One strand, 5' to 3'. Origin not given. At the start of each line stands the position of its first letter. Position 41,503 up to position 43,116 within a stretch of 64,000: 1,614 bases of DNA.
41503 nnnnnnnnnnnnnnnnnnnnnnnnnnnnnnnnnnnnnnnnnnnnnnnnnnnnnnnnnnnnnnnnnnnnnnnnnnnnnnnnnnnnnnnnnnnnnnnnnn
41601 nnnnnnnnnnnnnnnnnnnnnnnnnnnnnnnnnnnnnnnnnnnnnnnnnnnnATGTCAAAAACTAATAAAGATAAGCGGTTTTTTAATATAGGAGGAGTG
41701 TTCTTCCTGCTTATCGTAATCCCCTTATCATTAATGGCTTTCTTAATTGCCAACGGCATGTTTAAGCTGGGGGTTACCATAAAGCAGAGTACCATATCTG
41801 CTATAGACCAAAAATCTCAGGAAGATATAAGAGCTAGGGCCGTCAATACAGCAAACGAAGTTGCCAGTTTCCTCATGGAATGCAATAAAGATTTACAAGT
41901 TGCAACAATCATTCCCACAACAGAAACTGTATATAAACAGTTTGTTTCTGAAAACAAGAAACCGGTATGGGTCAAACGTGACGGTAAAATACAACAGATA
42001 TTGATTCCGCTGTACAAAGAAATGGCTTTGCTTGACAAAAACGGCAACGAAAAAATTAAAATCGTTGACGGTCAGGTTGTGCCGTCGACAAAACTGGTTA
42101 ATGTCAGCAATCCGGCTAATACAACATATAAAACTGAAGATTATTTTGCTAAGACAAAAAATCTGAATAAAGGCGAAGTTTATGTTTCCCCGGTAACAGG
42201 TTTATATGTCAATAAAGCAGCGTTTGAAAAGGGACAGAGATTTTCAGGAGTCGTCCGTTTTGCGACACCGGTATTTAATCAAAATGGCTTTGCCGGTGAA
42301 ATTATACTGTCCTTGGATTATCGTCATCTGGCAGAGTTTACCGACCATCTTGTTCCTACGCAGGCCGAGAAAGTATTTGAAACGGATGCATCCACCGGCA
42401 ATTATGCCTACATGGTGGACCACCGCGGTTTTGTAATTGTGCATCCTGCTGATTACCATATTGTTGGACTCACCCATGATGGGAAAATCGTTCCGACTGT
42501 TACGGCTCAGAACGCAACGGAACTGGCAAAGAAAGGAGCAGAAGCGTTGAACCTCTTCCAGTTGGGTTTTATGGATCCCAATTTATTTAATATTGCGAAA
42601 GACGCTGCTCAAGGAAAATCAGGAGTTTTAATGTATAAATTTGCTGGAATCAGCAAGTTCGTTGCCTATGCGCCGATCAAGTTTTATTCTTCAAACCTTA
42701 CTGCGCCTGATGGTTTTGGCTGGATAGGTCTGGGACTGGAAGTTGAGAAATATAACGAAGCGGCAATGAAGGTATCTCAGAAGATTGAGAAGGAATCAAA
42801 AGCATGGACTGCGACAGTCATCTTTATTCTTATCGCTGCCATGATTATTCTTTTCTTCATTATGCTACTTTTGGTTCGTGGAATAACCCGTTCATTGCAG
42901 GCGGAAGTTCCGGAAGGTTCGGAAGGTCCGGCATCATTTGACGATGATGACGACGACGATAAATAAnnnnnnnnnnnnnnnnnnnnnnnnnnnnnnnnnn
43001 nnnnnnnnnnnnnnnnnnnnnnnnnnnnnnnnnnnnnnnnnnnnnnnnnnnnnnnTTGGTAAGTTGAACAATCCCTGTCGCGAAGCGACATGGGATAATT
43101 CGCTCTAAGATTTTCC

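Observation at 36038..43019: Sigma-54 promoter driving an orphan signal-peptide ATP-synthase c-subunit plus an output-less Cache membrane protein, divergent from a sigma-54 two-component system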

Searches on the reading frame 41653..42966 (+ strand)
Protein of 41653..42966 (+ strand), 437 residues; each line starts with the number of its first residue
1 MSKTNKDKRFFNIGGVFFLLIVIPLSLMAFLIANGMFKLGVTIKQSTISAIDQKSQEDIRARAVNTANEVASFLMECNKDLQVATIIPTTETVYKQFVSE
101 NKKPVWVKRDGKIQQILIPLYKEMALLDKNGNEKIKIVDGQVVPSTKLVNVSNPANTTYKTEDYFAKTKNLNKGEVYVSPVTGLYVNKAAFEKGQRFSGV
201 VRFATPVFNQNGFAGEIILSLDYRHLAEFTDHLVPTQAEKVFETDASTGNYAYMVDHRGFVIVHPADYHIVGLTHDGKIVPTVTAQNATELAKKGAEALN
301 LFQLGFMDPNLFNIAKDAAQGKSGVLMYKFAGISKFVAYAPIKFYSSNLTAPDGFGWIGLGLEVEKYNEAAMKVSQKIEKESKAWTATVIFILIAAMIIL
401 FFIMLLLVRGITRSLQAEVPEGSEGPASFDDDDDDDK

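Call 3: search_protein_families(library=pfam, proteins=[window:41653-42966:+], max_evalue=0.01)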
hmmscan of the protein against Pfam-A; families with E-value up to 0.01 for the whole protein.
window:41653-42966:+ (437 aa): 2 families
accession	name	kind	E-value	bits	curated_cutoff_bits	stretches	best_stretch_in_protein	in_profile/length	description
PF02743.24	dCache_1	-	1.3e-09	38.4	45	1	118-344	65-232/240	Cache domain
PF21623.3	HK_sensor_dom_bact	-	8.9e-06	25.5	27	1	120-231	66-170/253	Bacterial histidine kinase, sensor domain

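Call 10: find_homologous_proteins(query=window:41653-42966:+)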
Query window:41653-42966:+ (437 aa): 769 proteins with E <= 0.001 among 6334 candidates; the best 120 are listed.
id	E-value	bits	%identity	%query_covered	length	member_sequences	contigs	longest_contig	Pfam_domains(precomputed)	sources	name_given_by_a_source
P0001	5.3e-287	969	100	100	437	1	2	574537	PF02743.25,PF21623.4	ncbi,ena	-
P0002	2.2e-276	934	96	100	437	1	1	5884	PF02743.25,PF21623.4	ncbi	ncbi:MAG: cache domain-containing protein [Smithella sp.]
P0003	2.6e-262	888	92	97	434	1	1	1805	PF02743.25,PF21623.4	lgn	-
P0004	3.9e-255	864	88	98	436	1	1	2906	PF02743.25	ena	-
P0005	1.0e-254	863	88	97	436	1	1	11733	PF02743.25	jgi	jgi:hypothetical protein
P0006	2.9e-254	861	88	98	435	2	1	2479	PF02743.25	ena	-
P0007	1.2e-253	859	87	98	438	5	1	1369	PF02743.25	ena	-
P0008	3.2e-253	858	87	98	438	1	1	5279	PF02743.25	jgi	jgi:hypothetical protein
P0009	6.6e-253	857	87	98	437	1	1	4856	PF02743.25,PF21623.4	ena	-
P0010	1.6e-252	856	86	98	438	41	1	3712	PF02743.25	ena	-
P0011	2.0e-252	855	87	98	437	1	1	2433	PF02743.25,PF21623.4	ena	-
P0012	5.1e-252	854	86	98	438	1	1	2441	PF02743.25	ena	-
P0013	1.7e-251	852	86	98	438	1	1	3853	PF02743.25,PF21623.4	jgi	jgi:hypothetical protein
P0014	2.3e-251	852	86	98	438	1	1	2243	PF02743.25,PF21623.4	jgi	jgi:hypothetical protein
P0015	2.8e-251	851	86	98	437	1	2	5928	PF02743.25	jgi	-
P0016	7.8e-251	850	86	98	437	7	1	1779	PF02743.25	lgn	-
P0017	1.5e-250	849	87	98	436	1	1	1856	PF02743.25,PF21623.4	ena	-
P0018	6.4e-250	847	85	98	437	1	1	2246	PF02743.25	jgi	jgi:hypothetical protein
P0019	9.3e-250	846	86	98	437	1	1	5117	PF02743.25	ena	-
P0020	1.5e-249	846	86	98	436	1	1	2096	PF02743.25,PF21623.4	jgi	-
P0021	7.9e-249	843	86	98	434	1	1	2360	PF02743.25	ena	-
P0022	1.3e-248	843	86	97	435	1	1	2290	PF02743.25,PF21623.4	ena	-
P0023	1.3e-248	843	86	97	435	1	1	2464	PF02743.25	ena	-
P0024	4.5e-248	841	86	98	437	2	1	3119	PF02743.25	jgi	jgi:hypothetical protein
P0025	4.6e-248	841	86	98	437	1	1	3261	PF02743.25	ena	-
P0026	5.7e-248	841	86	97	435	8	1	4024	PF02743.25,PF21623.4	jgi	jgi:hypothetical protein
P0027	7.0e-248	840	86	98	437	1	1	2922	PF02743.25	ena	-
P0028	2.1e-247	839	85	98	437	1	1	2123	PF02743.25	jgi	-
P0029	2.4e-247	839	85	98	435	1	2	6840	PF02743.25,PF21623.4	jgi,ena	-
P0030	3.5e-247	838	85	98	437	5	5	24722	PF02743.25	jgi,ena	-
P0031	4.2e-247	838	85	98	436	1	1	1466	PF02743.25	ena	-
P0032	4.4e-247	838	83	98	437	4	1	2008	PF02743.25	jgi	jgi:hypothetical protein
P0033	5.5e-247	837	85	98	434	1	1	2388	PF02743.25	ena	-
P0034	5.6e-247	837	84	97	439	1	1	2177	PF02743.25,PF21623.4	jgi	jgi:hypothetical protein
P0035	5.9e-247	837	85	98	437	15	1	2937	PF02743.25,PF21623.4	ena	-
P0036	6.1e-247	837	86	98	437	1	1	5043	PF02743.25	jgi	-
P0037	7.8e-247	837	85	98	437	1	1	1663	PF02743.25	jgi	jgi:hypothetical protein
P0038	8.7e-247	837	86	98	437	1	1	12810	PF02743.25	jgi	-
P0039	9.6e-247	837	83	98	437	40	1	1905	PF02743.25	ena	-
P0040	1.7e-246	836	85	98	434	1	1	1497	PF02743.25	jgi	-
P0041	5.8e-246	834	85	98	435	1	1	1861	PF02743.25,PF21623.4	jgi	-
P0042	9.3e-246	833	86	98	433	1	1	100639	PF02743.25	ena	-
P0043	3.6e-245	831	85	98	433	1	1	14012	PF02743.25,PF21623.4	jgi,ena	-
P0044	5.7e-245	831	85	98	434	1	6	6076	PF02743.25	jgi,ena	jgi:hypothetical protein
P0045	1.7e-244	829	84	98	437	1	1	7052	PF02743.25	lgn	-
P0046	2.1e-244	829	85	98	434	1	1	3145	PF02743.25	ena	-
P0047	2.7e-244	829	84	98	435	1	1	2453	PF02743.25,PF21623.4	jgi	-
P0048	3.4e-244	828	84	98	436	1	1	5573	PF02743.25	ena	-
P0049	4.2e-244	828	84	98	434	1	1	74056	PF02743.25,PF21623.4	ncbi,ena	-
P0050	4.7e-244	828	85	97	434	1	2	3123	PF02743.25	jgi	jgi:hypothetical protein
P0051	4.9e-244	828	84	98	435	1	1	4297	PF02743.25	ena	-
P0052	5.6e-244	827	84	98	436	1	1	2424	PF02743.25,PF21623.4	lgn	-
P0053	5.6e-244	827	84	98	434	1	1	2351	PF02743.25,PF21623.4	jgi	jgi:hypothetical protein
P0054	5.8e-244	827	85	97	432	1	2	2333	PF02743.25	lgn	-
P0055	8.8e-244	827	85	97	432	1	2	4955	PF02743.25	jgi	jgi:hypothetical protein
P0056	1.3e-243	826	86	97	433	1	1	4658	PF02743.25,PF21623.4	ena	-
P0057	1.6e-243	826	86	96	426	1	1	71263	PF02743.25,PF21623.4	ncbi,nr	ncbi:MAG: cache domain-containing protein, partial [Deltaproteobacteria bacterium]|nr:cache domain-c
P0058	1.9e-243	826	85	97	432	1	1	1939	PF02743.25,PF21623.4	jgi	jgi:hypothetical protein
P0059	2.8e-243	825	85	98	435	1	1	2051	PF02743.25,PF21623.4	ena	-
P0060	2.8e-243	825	85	97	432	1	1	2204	PF02743.25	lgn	-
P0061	4.1e-243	825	84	98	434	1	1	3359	PF02743.25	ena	-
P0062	4.3e-243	825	82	98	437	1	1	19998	PF02743.25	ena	-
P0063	7.2e-243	824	84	97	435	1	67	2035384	PF02743.25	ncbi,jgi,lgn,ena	jgi:hypothetical protein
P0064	9.2e-243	823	85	97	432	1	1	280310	PF02743.25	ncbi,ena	-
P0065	1.4e-242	823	84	97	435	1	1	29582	PF02743.25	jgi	jgi:hypothetical protein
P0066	1.4e-242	823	84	97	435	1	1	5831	PF02743.25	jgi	-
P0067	1.5e-242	823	84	97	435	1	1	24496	PF02743.25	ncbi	-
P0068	2.5e-242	822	84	98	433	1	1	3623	PF02743.25,PF21623.4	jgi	jgi:hypothetical protein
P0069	3.6e-242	821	83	98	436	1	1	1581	PF02743.25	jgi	-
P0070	3.8e-242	821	85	97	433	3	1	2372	PF02743.25,PF21623.4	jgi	jgi:hypothetical protein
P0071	4.1e-242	821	85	97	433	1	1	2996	PF02743.25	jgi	jgi:hypothetical protein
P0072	6.8e-242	821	84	97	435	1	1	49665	PF02743.25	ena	-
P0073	1.1e-241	820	84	97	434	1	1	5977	PF02743.25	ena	-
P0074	1.3e-241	820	84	97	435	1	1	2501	PF02743.25,PF21623.4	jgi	jgi:hypothetical protein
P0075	1.4e-241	820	84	97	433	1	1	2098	PF02743.25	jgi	jgi:hypothetical protein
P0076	1.5e-241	819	84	97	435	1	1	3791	PF02743.25,PF21623.4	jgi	-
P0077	1.7e-241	819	85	97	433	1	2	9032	PF02743.25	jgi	jgi:hypothetical protein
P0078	1.7e-241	819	84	97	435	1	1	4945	PF02743.25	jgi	jgi:hypothetical protein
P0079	1.9e-241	819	84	97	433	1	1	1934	PF02743.25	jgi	jgi:hypothetical protein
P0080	2.2e-241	819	84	98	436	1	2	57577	PF02743.25,PF21623.4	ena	-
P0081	3.4e-241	818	83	98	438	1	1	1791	PF02743.25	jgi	jgi:hypothetical protein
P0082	3.4e-241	818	83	98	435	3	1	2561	PF02743.25,PF21623.4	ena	-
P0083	9.8e-241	817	83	98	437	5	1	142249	PF02743.25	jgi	-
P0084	1.1e-240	817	84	97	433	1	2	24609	PF02743.25,PF21623.4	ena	-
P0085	1.5e-240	816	84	97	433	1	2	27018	PF02743.25,PF21623.4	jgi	jgi:hypothetical protein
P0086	1.6e-240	816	80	98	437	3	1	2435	PF02743.25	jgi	jgi:hypothetical protein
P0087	1.7e-240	816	83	98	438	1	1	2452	PF02743.25,PF21623.4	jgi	jgi:hypothetical protein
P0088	1.8e-240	816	84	97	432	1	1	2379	PF02743.25,PF21623.4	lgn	-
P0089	2.0e-240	816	84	97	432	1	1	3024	PF02743.25,PF21623.4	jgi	-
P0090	3.9e-240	815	84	97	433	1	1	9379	PF02743.25,PF21623.4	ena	-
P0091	3.9e-240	815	84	97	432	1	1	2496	PF02743.25,PF21623.4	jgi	jgi:hypothetical protein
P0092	5.1e-240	814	81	98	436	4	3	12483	PF02743.25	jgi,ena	jgi:hypothetical protein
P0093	5.1e-240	814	84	97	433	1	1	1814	PF02743.25,PF21623.4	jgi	jgi:hypothetical protein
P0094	5.7e-240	814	83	98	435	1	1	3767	PF02743.25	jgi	jgi:hypothetical protein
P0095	7.8e-240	814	84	97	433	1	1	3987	PF02743.25,PF21623.4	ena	-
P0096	8.0e-240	814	83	98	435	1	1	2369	PF02743.25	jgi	-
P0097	8.8e-240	814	83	98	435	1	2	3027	PF02743.25,PF21623.4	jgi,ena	-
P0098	1.2e-239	813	84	97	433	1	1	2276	PF02743.25,PF21623.4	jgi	jgi:hypothetical protein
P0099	1.3e-239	813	83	98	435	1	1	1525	PF02743.25,PF21623.4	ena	-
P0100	1.5e-239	813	84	97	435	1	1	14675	PF02743.25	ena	-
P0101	2.3e-239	812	84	97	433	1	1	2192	PF02743.25,PF21623.4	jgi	-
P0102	3.5e-239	812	83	98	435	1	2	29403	PF02743.25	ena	-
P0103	3.7e-239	812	83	97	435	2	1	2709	PF02743.25,PF21623.4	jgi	jgi:hypothetical protein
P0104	4.8e-239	811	84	97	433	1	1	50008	PF02743.25,PF21623.4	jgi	jgi:hypothetical protein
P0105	5.5e-239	811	81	98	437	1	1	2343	PF02743.25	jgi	jgi:hypothetical protein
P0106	6.6e-239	811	82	98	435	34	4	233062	PF02743.25,PF21623.4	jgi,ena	jgi:hypothetical protein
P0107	6.9e-239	811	82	98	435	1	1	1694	PF02743.25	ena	-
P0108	8.2e-239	810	81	98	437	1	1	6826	PF02743.25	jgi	jgi:hypothetical protein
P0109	1.4e-238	810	82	97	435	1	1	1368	PF02743.25,PF21623.4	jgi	jgi:hypothetical protein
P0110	2.3e-238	809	81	98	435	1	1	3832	PF02743.25,PF21623.4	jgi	jgi:hypothetical protein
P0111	2.4e-238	809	82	98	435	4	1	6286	PF02743.25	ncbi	-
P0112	3.1e-238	809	80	98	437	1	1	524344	PF02743.25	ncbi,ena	-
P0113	3.6e-238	808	83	100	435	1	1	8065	PF02743.25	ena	-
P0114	4.1e-238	808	83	97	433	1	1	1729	PF02743.25,PF21623.4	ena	-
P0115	5.0e-238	808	82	98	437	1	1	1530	PF02743.25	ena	-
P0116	6.9e-238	807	83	100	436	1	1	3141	PF02743.25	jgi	jgi:hypothetical protein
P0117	1.8e-237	806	81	98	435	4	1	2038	PF02743.25,PF21623.4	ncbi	-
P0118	3.7e-237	805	81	98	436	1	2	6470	PF02743.25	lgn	-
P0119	6.3e-237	804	81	98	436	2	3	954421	PF02743.25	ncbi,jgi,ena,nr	ncbi:MAG: hypothetical protein CVU55_04745 [Deltaproteobacteria bacterium HGW-Deltaproteobacteria-13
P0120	2.1e-236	803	81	98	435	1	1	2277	PF02743.25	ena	-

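Call 12: find_encoding_contigs(protein=P0063, flank=10000, max_places=3)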
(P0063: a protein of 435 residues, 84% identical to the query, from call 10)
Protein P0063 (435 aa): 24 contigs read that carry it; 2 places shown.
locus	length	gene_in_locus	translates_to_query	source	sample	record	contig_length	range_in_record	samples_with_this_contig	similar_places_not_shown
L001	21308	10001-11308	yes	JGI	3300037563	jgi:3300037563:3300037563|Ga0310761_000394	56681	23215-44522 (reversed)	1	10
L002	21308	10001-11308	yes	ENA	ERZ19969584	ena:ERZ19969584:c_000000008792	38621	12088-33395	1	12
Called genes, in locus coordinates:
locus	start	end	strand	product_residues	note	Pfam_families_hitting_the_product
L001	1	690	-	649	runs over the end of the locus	PF00890:FAD_binding_2, PF01134:GIDA (weak), PF01266:DAO (weak), PF07992:Pyr_redox_2 (weak), PF12831:FAD_oxidored, PF13738:Pyr_redox_3 (weak), PF13450:NAD_binding_8, PF14697:Fer4_21, +9 more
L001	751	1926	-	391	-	PF13183:Fer4_8, PF13187:Fer4_9, PF13237:Fer4_10 (weak), PF02754:CCG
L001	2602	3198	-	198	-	PF01926:MMR_HSR1, PF02421:FeoB_N, PF03193:RsgA_GTPase (faint), PF00350:Dynamin_N (faint)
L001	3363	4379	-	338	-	-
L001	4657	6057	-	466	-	PF00072:Response_reg, PF00158:Sigma54_activat, PF14532:Sigma54_activ_2, PF07728:AAA_5 (weak), PF25601:AAA_lid_14, PF02954:HTH_8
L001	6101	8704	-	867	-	PF02743:dCache_1, PF08448:PAS_4 (faint), PF13426:PAS_9 (faint), PF00989:PAS (weak), PF00512:HisKA, PF02518:HATPase_c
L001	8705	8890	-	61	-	-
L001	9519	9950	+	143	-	PF00137:ATP-synt_C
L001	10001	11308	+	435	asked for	PF02743:dCache_1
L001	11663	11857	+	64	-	-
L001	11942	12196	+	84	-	PF09527:ATPase_gene1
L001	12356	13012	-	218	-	PF18539:DUF5625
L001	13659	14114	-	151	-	-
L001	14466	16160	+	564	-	PF14849:YidC_periplas, PF02096:60KD_IMP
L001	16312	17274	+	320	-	PF14804:Jag_N, PF13083:KH_KhpA-B, PF07650:KH_2 (weak), PF01424:R3H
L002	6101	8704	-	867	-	PF02743:dCache_1, PF08448:PAS_4 (faint), PF13426:PAS_9 (faint), PF00989:PAS (weak), PF00512:HisKA, PF02518:HATPase_c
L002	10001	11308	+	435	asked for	PF02743:dCache_1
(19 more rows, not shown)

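Call 13: find_encoding_contigs(protein=P0119, flank=10000, max_places=2)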
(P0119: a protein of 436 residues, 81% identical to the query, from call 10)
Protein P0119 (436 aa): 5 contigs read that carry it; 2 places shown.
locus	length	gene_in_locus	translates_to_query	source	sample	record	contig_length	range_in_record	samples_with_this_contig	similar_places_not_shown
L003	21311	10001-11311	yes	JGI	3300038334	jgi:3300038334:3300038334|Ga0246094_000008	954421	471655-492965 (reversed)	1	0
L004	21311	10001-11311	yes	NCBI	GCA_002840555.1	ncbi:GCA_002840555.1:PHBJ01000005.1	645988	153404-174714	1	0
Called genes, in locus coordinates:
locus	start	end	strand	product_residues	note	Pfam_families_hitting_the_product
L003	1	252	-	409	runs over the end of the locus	PF25989:YknX_C (faint), PF25917:BSH_RND (weak), PF25919:BSH_CusB, PF25973:BSH_CzcB, PF25869:3HB_CusB, PF25954:Beta-barrel_RND_2, PF25967:RND-MFP_C (faint), PF25975:CzcB_C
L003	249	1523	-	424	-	PF02321:OEP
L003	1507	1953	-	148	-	PF13115:YtkA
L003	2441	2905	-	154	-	-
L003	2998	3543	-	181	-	-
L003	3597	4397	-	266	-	-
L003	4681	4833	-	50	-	-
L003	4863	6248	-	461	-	PF00072:Response_reg, PF00004:AAA (faint), PF00158:Sigma54_activat, PF14532:Sigma54_activ_2, PF07728:AAA_5 (weak), PF25601:AAA_lid_14, PF02954:HTH_8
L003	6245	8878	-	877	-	PF02743:dCache_1, PF00989:PAS (faint), PF08448:PAS_4 (faint), PF13426:PAS_9 (weak), PF00512:HisKA, PF02518:HATPase_c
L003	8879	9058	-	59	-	-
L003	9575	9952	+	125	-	PF00137:ATP-synt_C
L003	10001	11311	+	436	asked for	PF02743:dCache_1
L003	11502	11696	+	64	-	-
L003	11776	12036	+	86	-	PF09527:ATPase_gene1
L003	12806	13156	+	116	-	PF00825:Ribonuclease_P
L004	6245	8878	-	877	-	PF02743:dCache_1, PF00989:PAS (faint), PF08448:PAS_4 (faint), PF13426:PAS_9 (weak), PF00512:HisKA, PF02518:HATPase_c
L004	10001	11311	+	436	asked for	PF02743:dCache_1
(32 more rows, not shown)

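Call 17: search_protein_families(library=ncbifam, proteins=[window:41653-42966:+], max_evalue=0.01)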
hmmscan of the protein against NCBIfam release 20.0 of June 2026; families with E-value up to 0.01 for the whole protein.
window:41653-42966:+ (437 aa): 0 families

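Call 21: search_protein_representatives(protein=window:41653-42966:+)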
Query: 437 residues. Proteins with E-value up to 0.001 (for the whole library): 473; up to 1e-10: 344; up to 1e-30: 158. The best 150 are listed.
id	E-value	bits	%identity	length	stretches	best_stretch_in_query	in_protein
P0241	9.1e-164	561.6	57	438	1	1-436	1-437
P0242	6.9e-137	473.1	52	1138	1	8-418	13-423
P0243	3.0e-95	335.9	39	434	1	10-434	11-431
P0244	7.9e-89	314.8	42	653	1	20-417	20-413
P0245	5.6e-88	312.0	77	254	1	1-185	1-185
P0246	2.4e-82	293.4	41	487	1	15-416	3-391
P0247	5.8e-79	282.3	39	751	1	46-403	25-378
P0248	1.1e-77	278.1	38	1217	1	19-416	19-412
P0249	2.3e-76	273.7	35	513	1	17-417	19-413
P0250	6.8e-76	272.2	38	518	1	19-417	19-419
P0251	5.5e-75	269.2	39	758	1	18-414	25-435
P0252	7.7e-74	265.4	36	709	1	16-415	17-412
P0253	4.0e-73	263.1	40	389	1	21-385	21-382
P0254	5.0e-73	262.8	39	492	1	17-415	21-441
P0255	9.1e-72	258.6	36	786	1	20-407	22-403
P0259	9.1e-67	242.1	39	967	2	49-380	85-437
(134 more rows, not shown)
